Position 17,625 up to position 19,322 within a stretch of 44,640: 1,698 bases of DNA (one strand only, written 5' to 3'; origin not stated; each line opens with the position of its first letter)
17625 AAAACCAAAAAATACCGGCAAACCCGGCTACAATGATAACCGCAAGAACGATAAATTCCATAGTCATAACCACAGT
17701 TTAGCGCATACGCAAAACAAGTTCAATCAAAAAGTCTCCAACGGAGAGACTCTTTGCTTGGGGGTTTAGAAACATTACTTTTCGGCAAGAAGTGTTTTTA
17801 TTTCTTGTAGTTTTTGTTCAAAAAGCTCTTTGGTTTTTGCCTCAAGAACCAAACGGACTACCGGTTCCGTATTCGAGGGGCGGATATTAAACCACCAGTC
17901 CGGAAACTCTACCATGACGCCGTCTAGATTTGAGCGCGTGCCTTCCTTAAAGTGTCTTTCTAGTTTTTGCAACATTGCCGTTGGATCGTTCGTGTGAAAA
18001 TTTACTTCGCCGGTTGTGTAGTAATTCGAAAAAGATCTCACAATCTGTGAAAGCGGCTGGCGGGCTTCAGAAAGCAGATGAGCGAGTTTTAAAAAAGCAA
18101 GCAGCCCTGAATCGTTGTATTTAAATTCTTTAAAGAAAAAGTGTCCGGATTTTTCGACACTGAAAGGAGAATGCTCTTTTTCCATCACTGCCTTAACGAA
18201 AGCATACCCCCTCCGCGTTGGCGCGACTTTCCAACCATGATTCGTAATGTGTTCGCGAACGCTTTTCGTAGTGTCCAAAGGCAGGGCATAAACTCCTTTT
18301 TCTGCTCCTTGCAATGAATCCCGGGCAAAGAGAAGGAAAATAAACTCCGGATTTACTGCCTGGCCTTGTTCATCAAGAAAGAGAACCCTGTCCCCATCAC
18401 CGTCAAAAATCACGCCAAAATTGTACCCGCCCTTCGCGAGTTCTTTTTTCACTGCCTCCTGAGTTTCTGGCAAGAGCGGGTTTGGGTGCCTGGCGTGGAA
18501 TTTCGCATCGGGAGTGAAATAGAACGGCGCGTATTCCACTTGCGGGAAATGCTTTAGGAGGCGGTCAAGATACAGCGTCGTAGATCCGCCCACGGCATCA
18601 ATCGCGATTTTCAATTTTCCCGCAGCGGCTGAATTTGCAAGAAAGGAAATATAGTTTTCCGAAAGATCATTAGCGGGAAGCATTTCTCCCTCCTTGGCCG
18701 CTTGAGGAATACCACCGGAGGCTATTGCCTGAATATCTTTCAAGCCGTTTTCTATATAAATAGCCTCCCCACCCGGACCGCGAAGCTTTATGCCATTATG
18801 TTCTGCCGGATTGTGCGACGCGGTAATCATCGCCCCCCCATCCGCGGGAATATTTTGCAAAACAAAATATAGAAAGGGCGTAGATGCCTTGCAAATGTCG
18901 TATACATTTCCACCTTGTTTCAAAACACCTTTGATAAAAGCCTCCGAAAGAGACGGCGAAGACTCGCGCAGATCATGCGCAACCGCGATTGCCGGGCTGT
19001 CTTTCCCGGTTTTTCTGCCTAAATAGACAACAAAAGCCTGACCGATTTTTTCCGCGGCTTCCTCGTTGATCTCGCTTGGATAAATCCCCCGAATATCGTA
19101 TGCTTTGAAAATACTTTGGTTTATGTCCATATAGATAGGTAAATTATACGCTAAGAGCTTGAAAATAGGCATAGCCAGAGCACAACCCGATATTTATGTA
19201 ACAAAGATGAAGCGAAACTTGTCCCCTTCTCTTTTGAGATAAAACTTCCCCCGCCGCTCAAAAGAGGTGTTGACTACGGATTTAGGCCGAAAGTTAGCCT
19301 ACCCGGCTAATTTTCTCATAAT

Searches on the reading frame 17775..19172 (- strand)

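Call 17: search_protein_families(library=pfam, proteins=[window:17775-19172:-], max_evalue=0.00001)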
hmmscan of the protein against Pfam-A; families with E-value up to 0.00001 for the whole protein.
window:17775-19172:- (465 aa): 4 families
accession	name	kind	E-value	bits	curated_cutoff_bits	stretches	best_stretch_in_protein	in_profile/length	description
PF02878.22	PGM_PMM_I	-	4.3e-32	111.1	22.5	1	21-138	3-119/138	Phosphoglucomutase/phosphomannomutase, alpha/beta/alpha domain I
PF02880.22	PGM_PMM_III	-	2.9e-15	56.8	20.7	1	275-382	2-113/115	Phosphoglucomutase/phosphomannomutase, alpha/beta/alpha domain III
PF02879.22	PGM_PMM_II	-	8.8e-15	55.6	29.3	1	174-270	3-103/103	Phosphoglucomutase/phosphomannomutase, alpha/beta/alpha domain II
PF00408.26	PGM_PMM_IV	-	6.1e-09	36.3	23.1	1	389-458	1-65/68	Phosphoglucomutase/phosphomannomutase, C-terminal domain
